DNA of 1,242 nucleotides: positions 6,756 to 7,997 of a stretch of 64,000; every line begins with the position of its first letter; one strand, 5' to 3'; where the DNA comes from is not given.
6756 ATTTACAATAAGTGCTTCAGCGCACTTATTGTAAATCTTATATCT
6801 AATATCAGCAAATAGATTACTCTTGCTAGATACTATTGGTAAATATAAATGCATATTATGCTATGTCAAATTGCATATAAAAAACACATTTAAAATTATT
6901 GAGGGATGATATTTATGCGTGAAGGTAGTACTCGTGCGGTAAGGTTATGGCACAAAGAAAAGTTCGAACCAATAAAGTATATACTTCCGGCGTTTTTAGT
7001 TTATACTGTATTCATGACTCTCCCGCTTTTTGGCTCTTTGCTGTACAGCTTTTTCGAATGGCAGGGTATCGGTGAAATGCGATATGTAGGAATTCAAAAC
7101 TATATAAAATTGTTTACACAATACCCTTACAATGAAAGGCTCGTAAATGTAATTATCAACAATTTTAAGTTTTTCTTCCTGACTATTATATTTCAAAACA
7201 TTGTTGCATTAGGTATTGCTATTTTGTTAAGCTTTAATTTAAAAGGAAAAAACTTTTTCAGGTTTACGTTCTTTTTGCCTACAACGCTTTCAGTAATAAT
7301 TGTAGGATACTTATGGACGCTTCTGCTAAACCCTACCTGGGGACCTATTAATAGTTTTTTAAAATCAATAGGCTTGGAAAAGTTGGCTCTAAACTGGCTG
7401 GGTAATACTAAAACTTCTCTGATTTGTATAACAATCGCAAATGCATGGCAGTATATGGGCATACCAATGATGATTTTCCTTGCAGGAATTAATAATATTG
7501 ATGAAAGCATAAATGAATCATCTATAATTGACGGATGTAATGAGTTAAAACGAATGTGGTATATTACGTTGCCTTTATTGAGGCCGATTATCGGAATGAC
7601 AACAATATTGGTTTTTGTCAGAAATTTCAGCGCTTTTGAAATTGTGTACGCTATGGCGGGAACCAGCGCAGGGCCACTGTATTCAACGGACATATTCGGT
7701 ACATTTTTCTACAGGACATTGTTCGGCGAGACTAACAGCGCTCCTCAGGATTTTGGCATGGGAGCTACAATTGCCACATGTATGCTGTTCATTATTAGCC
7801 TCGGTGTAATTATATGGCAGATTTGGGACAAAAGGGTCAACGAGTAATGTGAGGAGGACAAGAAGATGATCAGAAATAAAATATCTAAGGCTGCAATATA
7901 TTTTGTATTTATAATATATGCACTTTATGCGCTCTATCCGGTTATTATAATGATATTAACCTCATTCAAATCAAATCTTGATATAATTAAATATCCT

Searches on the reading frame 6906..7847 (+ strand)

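Call 45: search_protein_families(library=pfam, proteins=[window:6906-7847:+], max_evalue=0.00001)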
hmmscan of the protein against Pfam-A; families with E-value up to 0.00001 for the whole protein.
window:6906-7847:+ (313 aa): 1 family
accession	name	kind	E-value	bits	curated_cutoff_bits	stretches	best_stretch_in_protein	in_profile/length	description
PF00528.27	BPD_transp_1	-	7.2e-12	45.8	26.4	1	101-311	3-182/184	Binding-protein-dependent transport system inner membrane component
